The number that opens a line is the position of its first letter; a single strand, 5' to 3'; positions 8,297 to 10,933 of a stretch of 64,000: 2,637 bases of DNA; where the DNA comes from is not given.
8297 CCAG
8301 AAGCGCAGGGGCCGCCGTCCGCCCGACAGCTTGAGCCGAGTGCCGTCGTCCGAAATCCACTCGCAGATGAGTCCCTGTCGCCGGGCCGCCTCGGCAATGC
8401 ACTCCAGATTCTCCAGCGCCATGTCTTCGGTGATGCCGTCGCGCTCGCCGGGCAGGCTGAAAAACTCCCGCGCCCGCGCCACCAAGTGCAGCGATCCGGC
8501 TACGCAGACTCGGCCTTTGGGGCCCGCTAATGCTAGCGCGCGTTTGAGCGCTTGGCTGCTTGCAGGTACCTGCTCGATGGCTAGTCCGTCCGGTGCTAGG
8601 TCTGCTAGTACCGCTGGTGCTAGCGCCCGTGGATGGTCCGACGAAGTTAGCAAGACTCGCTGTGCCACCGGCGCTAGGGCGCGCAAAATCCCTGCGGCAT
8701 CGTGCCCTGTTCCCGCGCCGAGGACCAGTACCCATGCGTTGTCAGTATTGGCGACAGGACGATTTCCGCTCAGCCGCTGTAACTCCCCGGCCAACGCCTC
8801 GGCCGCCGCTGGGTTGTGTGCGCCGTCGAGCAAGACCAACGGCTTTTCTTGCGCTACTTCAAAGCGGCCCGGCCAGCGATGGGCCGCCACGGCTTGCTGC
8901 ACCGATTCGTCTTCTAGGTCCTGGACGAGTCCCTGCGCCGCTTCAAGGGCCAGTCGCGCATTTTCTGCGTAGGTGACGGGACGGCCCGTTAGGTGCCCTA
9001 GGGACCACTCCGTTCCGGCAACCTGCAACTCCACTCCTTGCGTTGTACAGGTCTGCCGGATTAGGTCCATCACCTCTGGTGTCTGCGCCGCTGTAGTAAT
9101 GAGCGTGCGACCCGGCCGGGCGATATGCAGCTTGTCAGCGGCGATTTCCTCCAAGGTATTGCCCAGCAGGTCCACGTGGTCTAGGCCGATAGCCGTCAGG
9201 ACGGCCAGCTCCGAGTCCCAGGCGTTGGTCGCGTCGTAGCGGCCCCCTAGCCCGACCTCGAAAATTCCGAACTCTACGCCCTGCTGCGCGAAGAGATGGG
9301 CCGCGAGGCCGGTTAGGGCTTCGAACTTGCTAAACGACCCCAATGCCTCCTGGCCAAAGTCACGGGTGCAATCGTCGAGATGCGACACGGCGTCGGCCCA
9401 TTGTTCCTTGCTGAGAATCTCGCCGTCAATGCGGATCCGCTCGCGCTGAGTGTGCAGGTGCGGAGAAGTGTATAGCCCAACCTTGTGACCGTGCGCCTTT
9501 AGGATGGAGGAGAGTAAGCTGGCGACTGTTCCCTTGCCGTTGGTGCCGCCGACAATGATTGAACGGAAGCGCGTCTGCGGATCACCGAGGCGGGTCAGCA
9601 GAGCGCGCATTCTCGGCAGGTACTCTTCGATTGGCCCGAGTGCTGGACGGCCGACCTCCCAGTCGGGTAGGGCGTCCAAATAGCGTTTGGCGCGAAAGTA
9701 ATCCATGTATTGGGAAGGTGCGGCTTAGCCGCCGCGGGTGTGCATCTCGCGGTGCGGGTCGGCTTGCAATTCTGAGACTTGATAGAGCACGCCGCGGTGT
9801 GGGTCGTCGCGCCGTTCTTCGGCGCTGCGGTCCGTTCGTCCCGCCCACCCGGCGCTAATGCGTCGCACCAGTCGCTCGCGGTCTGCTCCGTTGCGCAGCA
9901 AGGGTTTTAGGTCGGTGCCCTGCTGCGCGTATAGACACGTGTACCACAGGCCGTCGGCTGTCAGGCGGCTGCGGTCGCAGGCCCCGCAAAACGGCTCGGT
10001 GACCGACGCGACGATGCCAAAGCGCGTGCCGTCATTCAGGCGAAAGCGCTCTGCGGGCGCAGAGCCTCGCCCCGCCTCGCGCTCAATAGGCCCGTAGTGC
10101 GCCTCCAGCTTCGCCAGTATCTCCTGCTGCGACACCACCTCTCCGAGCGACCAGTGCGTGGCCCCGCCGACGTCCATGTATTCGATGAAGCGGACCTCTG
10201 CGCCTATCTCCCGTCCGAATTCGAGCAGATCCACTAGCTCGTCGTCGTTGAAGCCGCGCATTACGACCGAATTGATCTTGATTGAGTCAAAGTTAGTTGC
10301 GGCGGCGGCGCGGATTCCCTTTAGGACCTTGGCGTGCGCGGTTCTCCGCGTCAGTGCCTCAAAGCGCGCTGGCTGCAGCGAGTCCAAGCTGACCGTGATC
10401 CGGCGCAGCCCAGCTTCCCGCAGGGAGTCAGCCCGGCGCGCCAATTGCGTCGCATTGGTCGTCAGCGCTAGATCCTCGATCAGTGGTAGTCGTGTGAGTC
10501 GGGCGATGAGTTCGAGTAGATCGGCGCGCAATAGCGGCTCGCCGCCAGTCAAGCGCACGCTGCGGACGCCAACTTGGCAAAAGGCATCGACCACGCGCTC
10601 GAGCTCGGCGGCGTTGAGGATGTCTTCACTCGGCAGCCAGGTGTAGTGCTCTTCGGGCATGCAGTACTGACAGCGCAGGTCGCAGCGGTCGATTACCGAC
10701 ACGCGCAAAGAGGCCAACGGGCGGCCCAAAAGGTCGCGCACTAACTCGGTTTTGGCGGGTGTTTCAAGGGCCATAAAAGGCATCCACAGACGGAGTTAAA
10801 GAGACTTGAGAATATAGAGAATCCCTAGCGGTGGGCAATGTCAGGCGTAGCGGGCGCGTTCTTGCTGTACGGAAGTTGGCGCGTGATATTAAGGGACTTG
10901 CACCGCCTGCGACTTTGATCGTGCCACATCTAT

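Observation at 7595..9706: FolC (Mur-ligase) fused to a C-terminal ATP-grasp ligase: domain order opposite to cyanophycin synthetase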

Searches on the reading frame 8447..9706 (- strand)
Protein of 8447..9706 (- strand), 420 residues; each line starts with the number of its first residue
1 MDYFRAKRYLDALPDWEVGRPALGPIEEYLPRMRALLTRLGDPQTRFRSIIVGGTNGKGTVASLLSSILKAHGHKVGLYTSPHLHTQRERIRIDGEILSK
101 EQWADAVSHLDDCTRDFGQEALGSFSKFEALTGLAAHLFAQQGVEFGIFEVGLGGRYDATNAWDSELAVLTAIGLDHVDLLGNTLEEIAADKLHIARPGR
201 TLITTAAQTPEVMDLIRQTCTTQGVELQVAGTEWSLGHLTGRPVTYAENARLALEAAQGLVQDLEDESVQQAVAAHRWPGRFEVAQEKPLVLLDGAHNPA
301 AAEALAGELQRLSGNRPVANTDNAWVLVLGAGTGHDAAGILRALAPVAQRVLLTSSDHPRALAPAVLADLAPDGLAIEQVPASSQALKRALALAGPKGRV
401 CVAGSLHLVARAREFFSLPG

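Call 40: search_solved_structures(query=window:8447-9706:-, max_evalue=1e-10, show_alignments=2)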
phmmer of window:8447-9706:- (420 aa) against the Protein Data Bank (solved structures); distinct sequences matched with E-value up to 1e-10: 10.
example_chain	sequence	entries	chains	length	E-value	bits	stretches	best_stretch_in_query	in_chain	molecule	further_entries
1o5z_A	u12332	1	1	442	5e-48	167.4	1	9-220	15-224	folylpolyglutamate synthase/dihydrofolate synthase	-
3n2a_A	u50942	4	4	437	7.5e-45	156.9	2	25-226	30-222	Bifunctional folylpolyglutamate synthase/dihydrofolate synthase | Dihydrofolate:folylpolyglutamate synthetase | Dihydrofolate synthase / folylpolyglutamate synt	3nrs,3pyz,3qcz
1w78_A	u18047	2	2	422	1.8e-44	155.7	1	30-415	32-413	FOLC BIFUNCTIONAL PROTEIN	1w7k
2vor_A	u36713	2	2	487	3.4e-43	151.5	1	26-216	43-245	FOLYLPOLYGLUTAMATE SYNTHASE PROTEIN FOLC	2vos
1fgs_A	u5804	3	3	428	2.7e-38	135.3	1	32-319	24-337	FOLYLPOLYGLUTAMATE SYNTHETASE | FOLYLPOLYGLUTAMATE SYNTHASE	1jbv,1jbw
2gcb_A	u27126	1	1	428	9.9e-38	133.5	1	32-319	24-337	Folylpolyglutamate synthase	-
2gca_A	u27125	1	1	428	1.1e-37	133.4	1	32-319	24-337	Folylpolyglutamate synthase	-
2gc6_A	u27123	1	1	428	2.9e-37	131.9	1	32-319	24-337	Folylpolyglutamate synthase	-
2gc5_A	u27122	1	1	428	6.5e-37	130.8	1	32-319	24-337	Folylpolyglutamate synthase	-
6k8c_A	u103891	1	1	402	2.8e-23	85.9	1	48-361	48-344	Folylpolyglutamate synthase (FolC)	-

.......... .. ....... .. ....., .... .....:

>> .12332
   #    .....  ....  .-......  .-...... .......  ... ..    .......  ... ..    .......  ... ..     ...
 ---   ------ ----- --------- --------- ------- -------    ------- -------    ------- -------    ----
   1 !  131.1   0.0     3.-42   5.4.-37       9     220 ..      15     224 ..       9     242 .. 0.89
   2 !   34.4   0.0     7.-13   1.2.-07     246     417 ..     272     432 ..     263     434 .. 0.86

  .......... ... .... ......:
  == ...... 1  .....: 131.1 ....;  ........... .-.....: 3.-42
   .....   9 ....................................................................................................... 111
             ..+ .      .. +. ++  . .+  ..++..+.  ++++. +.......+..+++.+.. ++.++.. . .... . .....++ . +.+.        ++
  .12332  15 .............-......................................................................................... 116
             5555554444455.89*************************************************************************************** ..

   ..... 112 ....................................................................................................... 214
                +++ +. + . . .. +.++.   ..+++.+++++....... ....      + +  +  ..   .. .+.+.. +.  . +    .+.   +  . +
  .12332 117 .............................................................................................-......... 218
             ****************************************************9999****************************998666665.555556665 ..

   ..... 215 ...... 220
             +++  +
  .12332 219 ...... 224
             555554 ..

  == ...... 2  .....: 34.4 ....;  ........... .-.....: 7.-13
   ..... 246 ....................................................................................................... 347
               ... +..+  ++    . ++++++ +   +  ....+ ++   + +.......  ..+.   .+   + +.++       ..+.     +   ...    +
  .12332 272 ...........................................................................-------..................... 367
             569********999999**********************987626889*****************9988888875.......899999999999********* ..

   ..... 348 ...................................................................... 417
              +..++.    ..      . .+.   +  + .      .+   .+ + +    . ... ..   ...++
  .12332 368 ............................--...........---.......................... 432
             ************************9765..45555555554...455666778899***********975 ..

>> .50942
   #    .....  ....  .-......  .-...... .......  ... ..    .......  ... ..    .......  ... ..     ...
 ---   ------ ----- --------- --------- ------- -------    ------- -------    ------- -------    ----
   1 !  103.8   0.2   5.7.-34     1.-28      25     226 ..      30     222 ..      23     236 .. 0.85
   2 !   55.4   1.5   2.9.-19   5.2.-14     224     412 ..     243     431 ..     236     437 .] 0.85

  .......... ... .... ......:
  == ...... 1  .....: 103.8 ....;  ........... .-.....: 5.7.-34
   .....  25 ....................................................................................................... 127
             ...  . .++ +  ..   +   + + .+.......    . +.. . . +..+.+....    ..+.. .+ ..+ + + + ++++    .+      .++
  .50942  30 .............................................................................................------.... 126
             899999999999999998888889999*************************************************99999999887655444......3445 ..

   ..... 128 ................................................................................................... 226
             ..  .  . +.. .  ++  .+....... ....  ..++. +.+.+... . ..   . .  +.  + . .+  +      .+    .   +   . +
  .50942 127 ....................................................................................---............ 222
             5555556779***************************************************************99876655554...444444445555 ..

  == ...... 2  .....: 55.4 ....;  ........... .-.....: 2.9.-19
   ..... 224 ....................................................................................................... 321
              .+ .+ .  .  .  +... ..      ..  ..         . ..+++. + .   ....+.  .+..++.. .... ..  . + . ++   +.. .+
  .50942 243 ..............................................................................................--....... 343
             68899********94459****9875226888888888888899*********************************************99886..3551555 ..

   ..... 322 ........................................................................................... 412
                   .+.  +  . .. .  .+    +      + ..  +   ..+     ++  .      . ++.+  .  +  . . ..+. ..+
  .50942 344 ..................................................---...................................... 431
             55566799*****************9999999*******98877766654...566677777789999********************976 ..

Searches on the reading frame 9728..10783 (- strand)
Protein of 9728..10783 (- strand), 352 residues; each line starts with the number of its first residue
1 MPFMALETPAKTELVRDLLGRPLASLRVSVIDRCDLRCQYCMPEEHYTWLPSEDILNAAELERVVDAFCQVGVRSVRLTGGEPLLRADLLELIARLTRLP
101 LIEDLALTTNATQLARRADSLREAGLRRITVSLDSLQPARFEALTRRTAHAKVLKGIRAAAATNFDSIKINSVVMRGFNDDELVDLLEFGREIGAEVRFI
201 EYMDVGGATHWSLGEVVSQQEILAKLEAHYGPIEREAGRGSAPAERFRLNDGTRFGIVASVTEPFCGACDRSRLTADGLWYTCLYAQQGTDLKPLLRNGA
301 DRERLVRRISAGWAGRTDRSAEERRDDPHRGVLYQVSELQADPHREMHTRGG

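Call 105: search_protein_families(library=ncbifam, proteins=[window:9728-10783:-], max_evalue=0.00001)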
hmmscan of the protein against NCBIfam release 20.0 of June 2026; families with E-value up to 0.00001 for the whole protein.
window:9728-10783:- (352 aa): 44 families (the best 25 are shown)
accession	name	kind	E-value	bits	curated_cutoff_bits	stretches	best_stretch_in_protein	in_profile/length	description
TIGR02666.1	moaA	equivalog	3.3e-107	358.3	284.05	1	16-327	2-321/336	GTP 3',8-cyclase MoaA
TIGR02668.1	moaA_archaeal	equivalog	2.2e-63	214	325.25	1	16-308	2-290/303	GTP 3',8-cyclase MoaA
NF001199.0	PRK00164.2-1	equivalog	1.5e-58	198.4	231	1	15-308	3-293/308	GTP 3',8-cyclase MoaA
TIGR04055.1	rSAM_NirJ2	equivalog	4.5e-20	72.4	500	1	32-204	8-175/326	putative heme d1 biosynthesis radical SAM protein NirJ2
TIGR04545.1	rSAM_ahbD_hemeb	equivalog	9.9e-19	68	500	1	30-230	6-202/339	heme b synthase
TIGR04347.1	pseudo_SAM_Halo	equivalog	1.4e-18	67.4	525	1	30-188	44-200/390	TIGR04347 family pseudo-SAM/SPASM protein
TIGR02109.1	PQQ_syn_pqqE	equivalog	3.4e-18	65.7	381.35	1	21-196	5-175/358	pyrroloquinoline quinone biosynthesis protein PqqE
NF045702.1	rSAM_GDGT_ether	equivalog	7e-18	64.5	450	1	27-203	89-266/486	tetraether lipid synthase Tes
NF045646.2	rSAM_Se_TrsS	equivalog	2.2e-17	62.7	490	1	28-202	90-263/441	radical SAM (seleno)protein TrsS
TIGR04051.1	rSAM_NirJ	equivalog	8.2e-16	57.9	515.45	1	30-208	8-181/354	heme d1 biosynthesis radical SAM protein NirJ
NF050035.1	rSAM_WgK_link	exception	9.7e-16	57.7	650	1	26-189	11-170/367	radical SAM/SPASM peptide maturase WgkB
NF045574.1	sacti_mat_StsB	exception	4e-15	55.6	625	1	25-206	97-273/466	StsB family radical SAM/SPASM domain sactipeptide maturase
TIGR04311.1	rSAM_Geo_metal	subfamily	6e-14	51.9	400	1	26-199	5-183/423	radical SAM/SPASM family putative metalloenzyme maturase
TIGR04053.2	TIGR04053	equivalog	7.6e-14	51.7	395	1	33-198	17-181/366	TIGR04053 family radical SAM/SPASM domain-containing protein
NF049973.1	radical_Rv1681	equivalog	8.1e-14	51.3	380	1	33-179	81-224/326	Rv1681 family radical SAM protein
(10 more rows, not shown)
